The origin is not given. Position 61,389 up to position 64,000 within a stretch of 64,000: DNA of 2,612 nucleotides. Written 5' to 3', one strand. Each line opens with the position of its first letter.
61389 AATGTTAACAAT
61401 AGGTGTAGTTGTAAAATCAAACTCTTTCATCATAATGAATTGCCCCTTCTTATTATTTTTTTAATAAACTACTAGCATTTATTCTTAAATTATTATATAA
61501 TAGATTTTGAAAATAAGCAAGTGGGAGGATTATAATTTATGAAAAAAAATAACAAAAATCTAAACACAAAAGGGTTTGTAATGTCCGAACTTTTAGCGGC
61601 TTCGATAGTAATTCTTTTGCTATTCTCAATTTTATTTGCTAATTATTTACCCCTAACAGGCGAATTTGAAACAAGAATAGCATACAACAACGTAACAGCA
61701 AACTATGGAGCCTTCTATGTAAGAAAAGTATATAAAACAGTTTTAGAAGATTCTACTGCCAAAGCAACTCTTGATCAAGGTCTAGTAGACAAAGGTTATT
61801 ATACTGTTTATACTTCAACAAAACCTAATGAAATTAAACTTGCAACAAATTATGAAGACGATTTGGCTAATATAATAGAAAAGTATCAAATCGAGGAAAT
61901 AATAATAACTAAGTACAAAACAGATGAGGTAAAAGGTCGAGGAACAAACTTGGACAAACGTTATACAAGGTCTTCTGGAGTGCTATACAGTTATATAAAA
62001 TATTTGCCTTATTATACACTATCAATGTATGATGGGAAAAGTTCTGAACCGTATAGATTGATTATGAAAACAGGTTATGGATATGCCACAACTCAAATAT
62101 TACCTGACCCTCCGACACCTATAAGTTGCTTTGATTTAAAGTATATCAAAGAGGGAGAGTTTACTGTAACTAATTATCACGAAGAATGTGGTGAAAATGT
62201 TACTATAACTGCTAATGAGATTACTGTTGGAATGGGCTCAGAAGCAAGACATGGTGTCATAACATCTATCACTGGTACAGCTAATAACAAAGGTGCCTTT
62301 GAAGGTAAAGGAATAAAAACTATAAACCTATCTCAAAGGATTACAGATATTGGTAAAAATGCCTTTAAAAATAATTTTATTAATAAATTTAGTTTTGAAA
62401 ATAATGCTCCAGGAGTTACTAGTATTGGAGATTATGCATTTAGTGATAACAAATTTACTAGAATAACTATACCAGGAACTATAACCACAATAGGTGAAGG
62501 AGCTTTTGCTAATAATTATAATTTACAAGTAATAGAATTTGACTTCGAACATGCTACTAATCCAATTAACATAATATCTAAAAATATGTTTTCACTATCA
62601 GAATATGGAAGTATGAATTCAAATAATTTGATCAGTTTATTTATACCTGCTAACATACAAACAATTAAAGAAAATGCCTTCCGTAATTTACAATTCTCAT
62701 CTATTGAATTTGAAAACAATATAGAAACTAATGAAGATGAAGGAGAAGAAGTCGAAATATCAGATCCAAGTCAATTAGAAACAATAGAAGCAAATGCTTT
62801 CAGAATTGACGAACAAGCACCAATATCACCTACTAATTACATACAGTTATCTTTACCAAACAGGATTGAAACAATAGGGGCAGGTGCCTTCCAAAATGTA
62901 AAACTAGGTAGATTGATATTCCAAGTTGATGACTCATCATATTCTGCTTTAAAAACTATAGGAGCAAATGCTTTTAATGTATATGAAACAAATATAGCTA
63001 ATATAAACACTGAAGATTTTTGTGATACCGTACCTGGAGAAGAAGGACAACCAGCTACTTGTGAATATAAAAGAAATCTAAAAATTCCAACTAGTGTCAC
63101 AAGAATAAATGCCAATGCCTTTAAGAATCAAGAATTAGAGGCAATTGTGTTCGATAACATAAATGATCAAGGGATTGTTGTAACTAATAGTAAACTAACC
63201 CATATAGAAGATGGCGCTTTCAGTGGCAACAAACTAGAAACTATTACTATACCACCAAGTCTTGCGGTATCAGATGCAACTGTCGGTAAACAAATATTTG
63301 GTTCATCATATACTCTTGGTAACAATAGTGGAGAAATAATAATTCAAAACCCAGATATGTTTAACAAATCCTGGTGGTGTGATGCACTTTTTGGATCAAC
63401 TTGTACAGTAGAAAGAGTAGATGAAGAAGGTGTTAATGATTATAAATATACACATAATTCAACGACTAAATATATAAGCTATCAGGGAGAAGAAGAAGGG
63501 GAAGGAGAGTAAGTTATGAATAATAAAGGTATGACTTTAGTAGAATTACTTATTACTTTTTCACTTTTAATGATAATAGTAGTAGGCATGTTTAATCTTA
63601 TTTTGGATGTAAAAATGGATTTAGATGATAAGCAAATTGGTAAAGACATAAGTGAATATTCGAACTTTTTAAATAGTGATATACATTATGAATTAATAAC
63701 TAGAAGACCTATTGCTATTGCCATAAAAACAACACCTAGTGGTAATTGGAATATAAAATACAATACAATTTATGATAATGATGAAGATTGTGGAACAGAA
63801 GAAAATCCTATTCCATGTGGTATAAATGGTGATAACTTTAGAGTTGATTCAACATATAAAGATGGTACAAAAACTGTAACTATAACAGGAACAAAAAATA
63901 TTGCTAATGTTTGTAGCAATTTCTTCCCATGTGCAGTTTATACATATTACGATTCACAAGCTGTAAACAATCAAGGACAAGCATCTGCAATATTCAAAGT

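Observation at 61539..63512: A type IV pilin N-terminus fused to a BspA-type leucine-rich-repeat domain, first gene of the pilin operon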

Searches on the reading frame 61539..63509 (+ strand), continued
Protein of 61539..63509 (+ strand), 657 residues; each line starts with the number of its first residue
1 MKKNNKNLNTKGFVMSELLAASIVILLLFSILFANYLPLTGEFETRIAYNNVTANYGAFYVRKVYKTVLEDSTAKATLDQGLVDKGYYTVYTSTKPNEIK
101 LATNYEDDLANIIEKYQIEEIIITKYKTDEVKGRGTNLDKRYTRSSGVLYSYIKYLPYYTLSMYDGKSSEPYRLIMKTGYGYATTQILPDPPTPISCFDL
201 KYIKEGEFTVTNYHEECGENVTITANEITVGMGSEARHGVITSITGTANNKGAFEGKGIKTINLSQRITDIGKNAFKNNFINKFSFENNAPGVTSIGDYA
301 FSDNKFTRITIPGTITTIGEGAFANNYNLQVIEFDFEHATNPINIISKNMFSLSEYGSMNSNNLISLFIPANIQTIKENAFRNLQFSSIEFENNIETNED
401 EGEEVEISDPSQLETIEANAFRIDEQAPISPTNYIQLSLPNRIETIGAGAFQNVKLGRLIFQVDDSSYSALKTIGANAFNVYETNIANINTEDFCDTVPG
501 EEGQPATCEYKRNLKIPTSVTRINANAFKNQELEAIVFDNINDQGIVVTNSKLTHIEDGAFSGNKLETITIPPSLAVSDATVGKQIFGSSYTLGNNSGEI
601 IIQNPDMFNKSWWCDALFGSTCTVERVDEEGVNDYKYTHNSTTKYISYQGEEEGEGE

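Call 47: fold_search(model_id=the predicted structure, library=pdb)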
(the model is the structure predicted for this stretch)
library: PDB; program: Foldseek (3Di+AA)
matches with E <= 10: 55; with E <= 0.001: 12
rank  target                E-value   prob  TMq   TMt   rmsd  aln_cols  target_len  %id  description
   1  4fs7                  1.9e-08  1.00  0.29  0.44  12.0       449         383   19  Crystal structure of a leucine-rich repeat protein (BACOVA_04585) from Bacteroides ovatus ATCC 8483 at 1.19 A resolution (released 2012-09-19)
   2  4cp6                  3.6e-08  1.00  0.33  0.48   9.2       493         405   16  The Crystal structure of Pneumococcal vaccine antigen PcpA (released 2015-02-25)
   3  4h09_D                4.0e-07  1.00  0.29  0.45   8.9       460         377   15  Crystal structure of a leucine-rich repeat protein (EUBVEN_01088) from Eubacterium ventriosum ATCC 27560 at 2.50 A res (released 2012-10-10)
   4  4h09_A                6.8e-07  1.00  0.28  0.43   8.8       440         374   16  Crystal structure of a leucine-rich repeat protein (EUBVEN_01088) from Eubacterium ventriosum ATCC 27560 at 2.50 A res (released 2012-10-10)
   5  4gt6                  1.2e-06  1.00  0.27  0.40   8.9       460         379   18  Crystal structure of a leucine rich cell surface protein (FAEPRAA2165_01021) from Faecalibacterium prausnitzii A2-165 at (released 2012-09-26)
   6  4h09_C                2.3e-06  1.00  0.26  0.40  11.4       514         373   14  Crystal structure of a leucine-rich repeat protein (EUBVEN_01088) from Eubacterium ventriosum ATCC 27560 at 2.50 A res (released 2012-10-10)
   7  4h09_E                2.4e-06  1.00  0.28  0.44   8.9       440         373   15  Crystal structure of a leucine-rich repeat protein (EUBVEN_01088) from Eubacterium ventriosum ATCC 27560 at 2.50 A res (released 2012-10-10)
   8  4h09_B                3.0e-06  1.00  0.29  0.46   8.7       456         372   15  Crystal structure of a leucine-rich repeat protein (EUBVEN_01088) from Eubacterium ventriosum ATCC 27560 at 2.50 A res (released 2012-10-10)
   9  4fd0                  4.9e-06  1.00  0.24  0.36  13.9       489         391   13  Crystal structure of a putative cell surface protein (BACCAC_03700) from Bacteroides caccae ATCC 43185 at 2.07 A resolut (released 2012-07-25)
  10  4fdw                  6.2e-05  1.00  0.22  0.34  13.4       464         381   14  Crystal structure of a putative cell surface protein (BACOVA_01565) from Bacteroides ovatus ATCC 8483 at 2.05 A resoluti (released 2012-07-25)
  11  6mlx_B                1.1e-04  1.00  0.16  0.42  10.1       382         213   12  Crystal structure of T. pallidum Leucine Rich Repeat protein (TpLRR) (released 2019-07-17)
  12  6mlx_A                1.2e-04  1.00  0.14  0.38  10.8       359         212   12  Crystal structure of T. pallidum Leucine Rich Repeat protein (TpLRR) (released 2019-07-17)
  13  4oju_A                9.2e-03  0.99  0.13  0.42   9.3       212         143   15  Crystal structure of a leucine-rich repeat protein (BACCAP_00569) from Bacteroides capillosus ATCC 29799 at 2.00 A res (released 2014-06-18)
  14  4oju_D                1.6e-02  0.99  0.13  0.43   7.9       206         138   15  Crystal structure of a leucine-rich repeat protein (BACCAP_00569) from Bacteroides capillosus ATCC 29799 at 2.00 A res (released 2014-06-18)
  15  4oju_B                4.5e-02  1.00  0.16  0.68   6.9       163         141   16  Crystal structure of a leucine-rich repeat protein (BACCAP_00569) from Bacteroides capillosus ATCC 29799 at 2.00 A res (released 2014-06-18)
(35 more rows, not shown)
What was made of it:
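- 62127..63488 (+): BspA-type LRR module (aa 197-650). It has an N-cap with Cys197/Cys217, 10-12 repeats with xxIxxxAF cores, and a C-terminal beta-cap with Cys614/Cys622. Foldseek: 4fs7 at E=1.9e-8, PcpA (4cp6) at 3.6e-8, plus 4h09, 4gt6 and TpLRR (call 47).
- On BspA-type LRR proteins (LRR_5, PF13306): Foldseek hits at E from 1.9e-8 to 1e-4 to 4fs7, 4cp6, 4h09, 4gt6 and 6mlx (call 47).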

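Call 68: find_encoding_contigs(protein=P0056, flank=8000, max_places=2)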
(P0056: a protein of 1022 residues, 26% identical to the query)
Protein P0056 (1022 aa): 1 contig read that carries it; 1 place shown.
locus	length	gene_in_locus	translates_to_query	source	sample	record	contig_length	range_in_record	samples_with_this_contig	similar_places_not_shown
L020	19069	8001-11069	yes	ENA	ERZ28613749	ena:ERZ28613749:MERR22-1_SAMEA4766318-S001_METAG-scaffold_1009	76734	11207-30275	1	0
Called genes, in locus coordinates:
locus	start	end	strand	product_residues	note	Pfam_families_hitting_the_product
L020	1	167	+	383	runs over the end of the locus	PF01694:Rhomboid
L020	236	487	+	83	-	PF06135:IreB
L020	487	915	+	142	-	PF03652:RuvX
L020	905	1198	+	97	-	PF06949:DUF1292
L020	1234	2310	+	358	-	PF02618:YceG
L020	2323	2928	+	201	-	PF01135:PCMT, PF01596:Methyltransf_3, PF02527:GidB, PF02475:TRM5-TYW2_MTfase (weak), PF05175:MTS (weak), PF13847:Methyltransf_31, PF02390:Methyltransf_4 (weak), PF13578:Methyltransf_24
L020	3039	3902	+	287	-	PF01136:Peptidase_U32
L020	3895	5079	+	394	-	PF01136:Peptidase_U32, PF16325:Peptidase_U32_C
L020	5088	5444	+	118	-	-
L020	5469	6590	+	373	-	PF01966:HD, PF13286:HD_assoc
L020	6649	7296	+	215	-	-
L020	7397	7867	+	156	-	PF03449:GreA_GreB_N, PF01272:GreA_GreB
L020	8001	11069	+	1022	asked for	PF07963:N_methyl, PF13306:LRR_5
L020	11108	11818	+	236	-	PF07963:N_methyl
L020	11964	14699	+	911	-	-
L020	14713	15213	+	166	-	PF17424:DUF5411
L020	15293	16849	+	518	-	-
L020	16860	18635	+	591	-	PF16403:Bact_surface_Ig-like, PF07523:Big_3 (faint)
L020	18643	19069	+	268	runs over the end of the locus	PF04203:Sortase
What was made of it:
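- Closest known: Catalogued N_methyl plus LRR_5 proteins. Same: P0056 is also followed by a second N_methyl pilin gene (L020, call 68).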

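Call 73: find_encoding_contigs(protein=P0001, flank=10000, max_places=2)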
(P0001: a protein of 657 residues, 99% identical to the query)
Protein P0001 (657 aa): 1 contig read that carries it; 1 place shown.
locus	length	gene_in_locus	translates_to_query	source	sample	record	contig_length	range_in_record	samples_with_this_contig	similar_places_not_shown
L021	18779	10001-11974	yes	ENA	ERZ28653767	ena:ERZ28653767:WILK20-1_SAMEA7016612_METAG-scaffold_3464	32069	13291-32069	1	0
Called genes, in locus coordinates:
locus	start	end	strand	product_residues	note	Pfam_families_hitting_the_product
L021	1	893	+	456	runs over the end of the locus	PF00482:T2SSF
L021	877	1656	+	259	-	PF06750:A24_N_bact, PF01478:Peptidase_A24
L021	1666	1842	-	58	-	PF10957:Spore_Cse60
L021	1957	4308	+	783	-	PF02190:LON_substr_bdg, PF00004:AAA, PF07724:AAA_2 (faint), PF07728:AAA_5, PF13401:AAA_22 (faint), PF22667:Lon_lid, PF05362:Lon_C, PF13541:ChlI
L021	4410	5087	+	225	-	PF12686:DUF3800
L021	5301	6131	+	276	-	PF11449:ArsP_2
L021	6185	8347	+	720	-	PF17764:PriA_3primeBD, PF00270:DEAD, PF04851:ResIII, PF18319:Zn_ribbon_PriA, PF00271:Helicase_C, PF18074:PriA_C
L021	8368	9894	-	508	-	PF00437:T2SSE, PF13173:AAA_14 (weak), PF13401:AAA_22 (weak)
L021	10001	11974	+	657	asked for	PF13855:LRR_8 (faint), PF13306:LRR_5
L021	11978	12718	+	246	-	PF07963:N_methyl (faint)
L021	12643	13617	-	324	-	PF07670:Gate (weak)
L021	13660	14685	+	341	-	PF13180:PDZ_2 (weak), PF05362:Lon_C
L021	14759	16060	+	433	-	PF01225:Mur_ligase, PF08245:Mur_ligase_M, PF02875:Mur_ligase_C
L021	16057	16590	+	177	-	PF00753:Lactamase_B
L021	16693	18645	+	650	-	PF01841:Transglut_core, PF18998:Flg_new_2 (weak), PF03734:YkuD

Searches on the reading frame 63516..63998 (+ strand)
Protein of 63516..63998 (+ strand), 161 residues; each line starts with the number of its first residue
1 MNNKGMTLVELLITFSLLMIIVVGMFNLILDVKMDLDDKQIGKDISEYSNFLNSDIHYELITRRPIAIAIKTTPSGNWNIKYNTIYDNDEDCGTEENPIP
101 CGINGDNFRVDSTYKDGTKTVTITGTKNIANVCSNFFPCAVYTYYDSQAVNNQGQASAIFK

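Call 3: search_protein_families(library=pfam, proteins=[window:63516-63998:+], max_evalue=1)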
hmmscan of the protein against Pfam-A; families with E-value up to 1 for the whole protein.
window:63516-63998:+ (161 aa): 2 families
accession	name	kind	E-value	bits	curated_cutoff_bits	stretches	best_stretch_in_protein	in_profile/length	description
PF07963.17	N_methyl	-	1.7e-05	24.6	21.2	1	2-26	3-27/27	Prokaryotic N-terminal methylation motif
PF04923.17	Ninjurin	-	0.026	14.9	26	1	8-51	42-84/102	Ninjurin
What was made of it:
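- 63516..64000 (+): Second pilin gene (MNNKG|MTLVELL...), cut by the window end. It is 246 aa in a 99%-identical strain. N_methyl, E=1.7e-5 (call 3).
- Checked: The next ORF (63516 onwards, cut by the window end) matches N_methyl at E=1.7e-5, 24.6 bits against a cut-off of 21.2 (call 3).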

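Call 4: search_protein_families(library=ncbifam, proteins=[window:63516-63998:+], max_evalue=1)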
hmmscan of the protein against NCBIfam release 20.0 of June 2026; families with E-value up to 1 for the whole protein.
window:63516-63998:+ (161 aa): 5 families
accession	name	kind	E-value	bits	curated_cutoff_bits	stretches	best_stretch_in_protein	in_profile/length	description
NF041013.1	T4P_ComGE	equivalog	0.0051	16.9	49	1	2-24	2-24/83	competence type IV pilus minor pilin ComGE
NF038304.1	EPS_HpsC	equivalog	0.0066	16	200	1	2-47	19-63/318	hormogonium polysaccharide secretion pseudopilin HpsC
NF040982.1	ComGD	equivalog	0.014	15.8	70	1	3-40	1-38/139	competence type IV pilus minor pilin ComGD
NF041002.1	pilin_ComGF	equivalog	0.035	14.3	80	1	3-53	1-50/139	competence type IV pilus minor pilin ComGF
TIGR02523.1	type_IV_pilV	equivalog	0.35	11.3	52.2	1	4-31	2-29/139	type IV pilus modification protein PilV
